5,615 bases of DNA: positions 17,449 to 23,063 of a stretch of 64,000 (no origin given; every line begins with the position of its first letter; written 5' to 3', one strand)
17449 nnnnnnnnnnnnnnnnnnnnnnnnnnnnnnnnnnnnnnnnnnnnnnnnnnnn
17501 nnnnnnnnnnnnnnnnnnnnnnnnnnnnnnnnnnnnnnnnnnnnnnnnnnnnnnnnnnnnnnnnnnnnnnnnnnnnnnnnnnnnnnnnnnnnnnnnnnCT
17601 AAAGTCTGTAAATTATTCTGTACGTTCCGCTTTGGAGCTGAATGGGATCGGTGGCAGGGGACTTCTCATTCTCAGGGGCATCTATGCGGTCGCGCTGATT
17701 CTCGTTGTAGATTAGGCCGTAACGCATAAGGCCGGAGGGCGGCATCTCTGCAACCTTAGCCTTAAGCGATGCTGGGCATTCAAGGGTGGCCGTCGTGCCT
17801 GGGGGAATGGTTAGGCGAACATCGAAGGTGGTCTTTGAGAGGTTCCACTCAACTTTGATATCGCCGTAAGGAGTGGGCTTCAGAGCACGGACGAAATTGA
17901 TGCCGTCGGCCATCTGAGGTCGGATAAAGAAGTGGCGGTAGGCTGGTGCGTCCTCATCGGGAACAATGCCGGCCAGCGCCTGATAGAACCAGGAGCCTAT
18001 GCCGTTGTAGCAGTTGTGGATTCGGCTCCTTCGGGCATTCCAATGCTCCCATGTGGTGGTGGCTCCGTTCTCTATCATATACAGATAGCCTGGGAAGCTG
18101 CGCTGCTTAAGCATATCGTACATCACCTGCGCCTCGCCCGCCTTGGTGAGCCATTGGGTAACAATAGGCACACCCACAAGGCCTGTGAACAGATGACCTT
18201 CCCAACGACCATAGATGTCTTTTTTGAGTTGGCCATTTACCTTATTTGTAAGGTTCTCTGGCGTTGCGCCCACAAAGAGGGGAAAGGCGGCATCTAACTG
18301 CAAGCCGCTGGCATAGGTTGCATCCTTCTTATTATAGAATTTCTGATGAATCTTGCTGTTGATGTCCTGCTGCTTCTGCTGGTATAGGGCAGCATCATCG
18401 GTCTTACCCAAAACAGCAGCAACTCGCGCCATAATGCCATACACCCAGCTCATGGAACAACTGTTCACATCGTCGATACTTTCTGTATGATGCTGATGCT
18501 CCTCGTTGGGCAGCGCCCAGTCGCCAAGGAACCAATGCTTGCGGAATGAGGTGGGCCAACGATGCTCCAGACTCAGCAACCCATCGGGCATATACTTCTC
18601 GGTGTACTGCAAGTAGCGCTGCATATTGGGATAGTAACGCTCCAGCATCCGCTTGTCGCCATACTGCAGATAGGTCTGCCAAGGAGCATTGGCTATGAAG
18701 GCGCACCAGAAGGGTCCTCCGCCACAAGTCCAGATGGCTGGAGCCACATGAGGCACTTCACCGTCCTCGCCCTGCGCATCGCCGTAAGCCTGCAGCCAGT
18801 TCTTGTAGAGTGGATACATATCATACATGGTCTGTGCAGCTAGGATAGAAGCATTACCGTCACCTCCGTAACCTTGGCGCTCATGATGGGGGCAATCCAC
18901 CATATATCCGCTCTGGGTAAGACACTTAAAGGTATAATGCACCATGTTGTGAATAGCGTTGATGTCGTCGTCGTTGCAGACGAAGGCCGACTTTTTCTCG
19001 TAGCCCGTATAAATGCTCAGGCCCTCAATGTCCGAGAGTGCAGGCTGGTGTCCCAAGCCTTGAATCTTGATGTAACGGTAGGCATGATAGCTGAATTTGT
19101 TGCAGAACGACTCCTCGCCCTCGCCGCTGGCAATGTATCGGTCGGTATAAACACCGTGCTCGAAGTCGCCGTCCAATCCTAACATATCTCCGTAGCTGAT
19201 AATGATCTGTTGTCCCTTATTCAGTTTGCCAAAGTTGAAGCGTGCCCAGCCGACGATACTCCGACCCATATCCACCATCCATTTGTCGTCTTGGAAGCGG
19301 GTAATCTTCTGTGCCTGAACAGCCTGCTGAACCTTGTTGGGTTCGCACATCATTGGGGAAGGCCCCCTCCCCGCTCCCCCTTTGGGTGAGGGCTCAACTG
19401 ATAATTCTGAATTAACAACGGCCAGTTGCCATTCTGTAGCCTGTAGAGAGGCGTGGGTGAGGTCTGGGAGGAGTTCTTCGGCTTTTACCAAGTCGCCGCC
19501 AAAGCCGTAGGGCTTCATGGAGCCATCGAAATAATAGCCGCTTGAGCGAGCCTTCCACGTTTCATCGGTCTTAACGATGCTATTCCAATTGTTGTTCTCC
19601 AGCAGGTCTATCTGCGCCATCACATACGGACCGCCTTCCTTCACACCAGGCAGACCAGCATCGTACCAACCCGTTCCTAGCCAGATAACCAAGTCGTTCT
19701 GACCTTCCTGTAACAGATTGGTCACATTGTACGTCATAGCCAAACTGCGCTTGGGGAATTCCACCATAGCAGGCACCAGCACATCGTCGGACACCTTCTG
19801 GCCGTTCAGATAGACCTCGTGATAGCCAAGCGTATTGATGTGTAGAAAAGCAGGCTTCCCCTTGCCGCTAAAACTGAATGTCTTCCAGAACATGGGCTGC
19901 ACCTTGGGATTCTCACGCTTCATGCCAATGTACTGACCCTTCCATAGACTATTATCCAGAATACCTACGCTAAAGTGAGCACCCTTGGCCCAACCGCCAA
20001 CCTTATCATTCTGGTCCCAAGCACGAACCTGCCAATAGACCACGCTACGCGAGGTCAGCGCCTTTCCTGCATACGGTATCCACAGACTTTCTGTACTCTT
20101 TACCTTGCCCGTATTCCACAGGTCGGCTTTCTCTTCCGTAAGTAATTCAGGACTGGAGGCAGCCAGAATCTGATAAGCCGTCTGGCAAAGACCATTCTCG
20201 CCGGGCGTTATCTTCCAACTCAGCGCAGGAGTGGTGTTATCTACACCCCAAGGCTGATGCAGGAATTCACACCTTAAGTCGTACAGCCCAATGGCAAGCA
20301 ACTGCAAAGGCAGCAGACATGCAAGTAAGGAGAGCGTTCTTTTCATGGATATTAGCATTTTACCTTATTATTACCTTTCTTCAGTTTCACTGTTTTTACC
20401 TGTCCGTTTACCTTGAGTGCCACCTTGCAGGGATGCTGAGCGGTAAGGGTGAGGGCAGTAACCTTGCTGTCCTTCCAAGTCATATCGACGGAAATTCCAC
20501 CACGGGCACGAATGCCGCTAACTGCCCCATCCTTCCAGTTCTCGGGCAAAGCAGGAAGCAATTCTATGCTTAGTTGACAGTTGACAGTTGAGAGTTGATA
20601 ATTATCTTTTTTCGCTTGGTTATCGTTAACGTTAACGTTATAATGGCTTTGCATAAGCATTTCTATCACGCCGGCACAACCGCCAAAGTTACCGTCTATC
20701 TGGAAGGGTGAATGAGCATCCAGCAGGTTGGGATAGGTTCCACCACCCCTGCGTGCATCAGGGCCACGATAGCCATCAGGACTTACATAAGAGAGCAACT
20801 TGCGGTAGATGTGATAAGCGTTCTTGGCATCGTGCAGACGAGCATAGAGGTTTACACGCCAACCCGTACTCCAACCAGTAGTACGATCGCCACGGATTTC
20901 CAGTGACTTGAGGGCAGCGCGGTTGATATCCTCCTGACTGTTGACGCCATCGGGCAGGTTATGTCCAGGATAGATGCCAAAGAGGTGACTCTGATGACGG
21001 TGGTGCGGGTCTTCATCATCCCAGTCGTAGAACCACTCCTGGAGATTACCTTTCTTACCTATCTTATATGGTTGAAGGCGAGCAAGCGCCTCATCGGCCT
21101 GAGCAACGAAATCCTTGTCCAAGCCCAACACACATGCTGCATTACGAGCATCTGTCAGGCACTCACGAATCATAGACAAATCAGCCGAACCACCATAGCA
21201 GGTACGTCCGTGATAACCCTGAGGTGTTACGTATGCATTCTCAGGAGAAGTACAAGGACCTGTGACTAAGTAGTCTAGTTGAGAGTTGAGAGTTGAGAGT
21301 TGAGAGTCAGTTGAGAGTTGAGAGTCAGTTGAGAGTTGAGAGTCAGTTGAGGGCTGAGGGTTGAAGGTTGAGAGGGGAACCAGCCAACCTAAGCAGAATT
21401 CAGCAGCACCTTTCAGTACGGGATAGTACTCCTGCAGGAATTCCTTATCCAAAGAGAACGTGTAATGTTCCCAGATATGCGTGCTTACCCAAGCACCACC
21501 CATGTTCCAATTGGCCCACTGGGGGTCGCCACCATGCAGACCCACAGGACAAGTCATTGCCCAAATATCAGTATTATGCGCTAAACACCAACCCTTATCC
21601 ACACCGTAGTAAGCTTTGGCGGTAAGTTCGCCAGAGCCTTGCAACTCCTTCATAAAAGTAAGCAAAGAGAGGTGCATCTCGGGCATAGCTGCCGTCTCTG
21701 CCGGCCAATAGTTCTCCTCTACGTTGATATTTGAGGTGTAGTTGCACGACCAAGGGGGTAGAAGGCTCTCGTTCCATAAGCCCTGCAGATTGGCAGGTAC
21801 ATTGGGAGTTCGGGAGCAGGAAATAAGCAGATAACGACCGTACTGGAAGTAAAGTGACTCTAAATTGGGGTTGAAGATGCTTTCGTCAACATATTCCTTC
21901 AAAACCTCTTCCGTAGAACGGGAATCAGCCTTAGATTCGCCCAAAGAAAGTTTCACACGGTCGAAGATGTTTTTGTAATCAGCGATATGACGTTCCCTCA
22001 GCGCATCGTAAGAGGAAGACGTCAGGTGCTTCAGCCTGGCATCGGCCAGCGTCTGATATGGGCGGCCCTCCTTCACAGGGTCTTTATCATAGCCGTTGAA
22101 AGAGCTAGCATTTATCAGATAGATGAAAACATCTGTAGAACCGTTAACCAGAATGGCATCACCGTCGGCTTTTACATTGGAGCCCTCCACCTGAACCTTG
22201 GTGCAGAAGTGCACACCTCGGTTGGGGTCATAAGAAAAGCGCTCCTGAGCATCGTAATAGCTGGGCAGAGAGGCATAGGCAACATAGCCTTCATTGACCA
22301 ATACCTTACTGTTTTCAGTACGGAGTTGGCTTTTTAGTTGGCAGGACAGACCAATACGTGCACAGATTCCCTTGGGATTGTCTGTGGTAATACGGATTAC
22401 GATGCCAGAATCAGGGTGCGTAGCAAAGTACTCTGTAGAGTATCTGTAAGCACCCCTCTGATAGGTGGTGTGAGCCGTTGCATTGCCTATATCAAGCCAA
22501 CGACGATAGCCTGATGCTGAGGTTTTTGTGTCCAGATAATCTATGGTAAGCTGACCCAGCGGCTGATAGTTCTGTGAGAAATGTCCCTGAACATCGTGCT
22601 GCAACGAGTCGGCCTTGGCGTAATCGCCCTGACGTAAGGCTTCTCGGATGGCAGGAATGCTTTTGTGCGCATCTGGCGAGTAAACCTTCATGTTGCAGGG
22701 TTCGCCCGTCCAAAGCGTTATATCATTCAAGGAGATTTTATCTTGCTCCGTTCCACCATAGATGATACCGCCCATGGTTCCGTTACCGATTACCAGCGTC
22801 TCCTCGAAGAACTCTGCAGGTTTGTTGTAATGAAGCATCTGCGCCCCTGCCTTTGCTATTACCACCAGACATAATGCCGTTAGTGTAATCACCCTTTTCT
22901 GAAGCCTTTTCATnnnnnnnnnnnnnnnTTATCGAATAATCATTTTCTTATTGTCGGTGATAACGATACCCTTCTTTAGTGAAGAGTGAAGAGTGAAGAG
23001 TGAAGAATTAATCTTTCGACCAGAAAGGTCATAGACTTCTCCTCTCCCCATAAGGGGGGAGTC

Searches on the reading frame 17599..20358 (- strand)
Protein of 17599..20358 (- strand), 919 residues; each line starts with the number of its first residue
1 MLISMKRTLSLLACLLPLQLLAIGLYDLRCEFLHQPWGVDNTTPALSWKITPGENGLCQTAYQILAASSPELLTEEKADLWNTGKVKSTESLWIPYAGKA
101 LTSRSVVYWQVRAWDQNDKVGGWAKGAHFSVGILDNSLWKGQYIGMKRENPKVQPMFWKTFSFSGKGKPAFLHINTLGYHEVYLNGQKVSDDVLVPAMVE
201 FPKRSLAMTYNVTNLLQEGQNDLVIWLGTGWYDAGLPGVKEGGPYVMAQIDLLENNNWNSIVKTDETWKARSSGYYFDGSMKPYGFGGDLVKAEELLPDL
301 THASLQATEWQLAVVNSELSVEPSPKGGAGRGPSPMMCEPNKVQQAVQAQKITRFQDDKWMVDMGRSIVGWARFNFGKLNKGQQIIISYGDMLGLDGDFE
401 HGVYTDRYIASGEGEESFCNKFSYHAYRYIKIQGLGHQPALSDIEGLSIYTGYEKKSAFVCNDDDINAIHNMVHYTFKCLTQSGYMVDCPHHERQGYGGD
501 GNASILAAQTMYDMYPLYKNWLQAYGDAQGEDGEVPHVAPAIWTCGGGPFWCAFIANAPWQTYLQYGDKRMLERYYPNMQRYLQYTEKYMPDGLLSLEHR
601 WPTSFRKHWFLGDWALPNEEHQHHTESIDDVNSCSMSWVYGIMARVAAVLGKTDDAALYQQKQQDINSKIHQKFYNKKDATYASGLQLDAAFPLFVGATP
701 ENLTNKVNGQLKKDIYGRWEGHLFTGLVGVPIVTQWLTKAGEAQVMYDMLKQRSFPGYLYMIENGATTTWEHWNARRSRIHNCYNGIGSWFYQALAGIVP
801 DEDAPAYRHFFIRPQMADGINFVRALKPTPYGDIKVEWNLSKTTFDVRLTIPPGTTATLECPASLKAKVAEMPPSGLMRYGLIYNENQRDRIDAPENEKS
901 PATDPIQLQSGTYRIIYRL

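Call 89: search_protein_families(library=pfam, proteins=[window:17599-20358:-], max_evalue=0.00001)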
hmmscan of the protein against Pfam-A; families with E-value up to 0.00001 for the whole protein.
window:17599-20358:- (919 aa): 5 families
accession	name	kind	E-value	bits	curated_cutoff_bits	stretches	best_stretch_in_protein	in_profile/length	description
PF17389.8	Bac_rhamnosid6H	-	3.9e-90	303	24.5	1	455-794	2-338/339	Bacterial alpha-L-rhamnosidase 6 hairpin glycosidase domain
PF25788.1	Ig_Rha78A_N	-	8.3e-33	113.2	27.4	1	26-135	2-105/105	Rha78A-like, N-terminal immunoglobulin domain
PF08531.16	Bac_rhamnosid_N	-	2.5e-26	93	25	1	168-316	4-153/172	Alpha-L-rhamnosidase N-terminal domain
PF05592.18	Bac_rhamnosid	-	1.4e-19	70.3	22.2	1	354-450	2-102/102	Bacterial alpha-L-rhamnosidase concanavalin-like domain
PF17390.7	Bac_rhamnosid_C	-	5.6e-17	61.8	22.1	1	802-869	4-71/78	Bacterial alpha-L-rhamnosidase C-terminal domain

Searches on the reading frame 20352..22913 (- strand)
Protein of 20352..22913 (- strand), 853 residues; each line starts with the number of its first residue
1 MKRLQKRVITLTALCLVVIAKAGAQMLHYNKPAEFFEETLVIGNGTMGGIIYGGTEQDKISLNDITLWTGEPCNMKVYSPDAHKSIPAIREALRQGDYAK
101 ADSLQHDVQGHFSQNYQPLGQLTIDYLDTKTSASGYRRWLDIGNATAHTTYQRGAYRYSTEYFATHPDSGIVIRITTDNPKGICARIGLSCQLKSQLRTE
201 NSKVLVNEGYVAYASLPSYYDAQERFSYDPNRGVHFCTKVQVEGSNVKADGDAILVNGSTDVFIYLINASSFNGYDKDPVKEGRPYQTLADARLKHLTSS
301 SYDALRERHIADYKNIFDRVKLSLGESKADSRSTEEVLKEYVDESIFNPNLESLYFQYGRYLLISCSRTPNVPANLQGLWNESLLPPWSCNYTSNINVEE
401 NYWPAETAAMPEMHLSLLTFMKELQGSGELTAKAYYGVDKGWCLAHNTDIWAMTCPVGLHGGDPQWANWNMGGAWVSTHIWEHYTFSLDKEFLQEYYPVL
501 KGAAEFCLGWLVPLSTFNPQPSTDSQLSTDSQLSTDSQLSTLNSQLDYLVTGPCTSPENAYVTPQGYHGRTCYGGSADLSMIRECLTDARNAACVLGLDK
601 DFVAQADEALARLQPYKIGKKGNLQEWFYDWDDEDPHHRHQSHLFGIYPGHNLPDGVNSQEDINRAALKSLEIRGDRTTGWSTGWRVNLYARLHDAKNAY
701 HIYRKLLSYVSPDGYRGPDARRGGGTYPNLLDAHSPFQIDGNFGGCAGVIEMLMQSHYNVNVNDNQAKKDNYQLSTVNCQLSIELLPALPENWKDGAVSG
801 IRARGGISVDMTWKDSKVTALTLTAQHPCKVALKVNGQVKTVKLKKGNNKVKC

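Call 89: search_protein_families(library=pfam, proteins=[window:20352-22913:-], max_evalue=0.00001)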
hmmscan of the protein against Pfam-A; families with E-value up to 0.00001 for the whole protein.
window:20352-22913:- (853 aa): 3 families
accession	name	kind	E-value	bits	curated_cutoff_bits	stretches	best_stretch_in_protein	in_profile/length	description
PF22124.2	Glyco_hydro_95_cat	-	1.2e-154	515.6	27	1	301-753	1-408/408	Glycosyl hydrolase family 95 catalytic domain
PF14498.12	Glyco_hyd_65N_2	-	2.2e-57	195.2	27.7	1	27-274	1-233/234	Glycosyl hydrolase family 65, N-terminal domain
PF21307.2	Glyco_hydro_95_C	-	7.5e-18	65.3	27.6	1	782-850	6-71/94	Glycoside hydrolase family 95, C-terminal domain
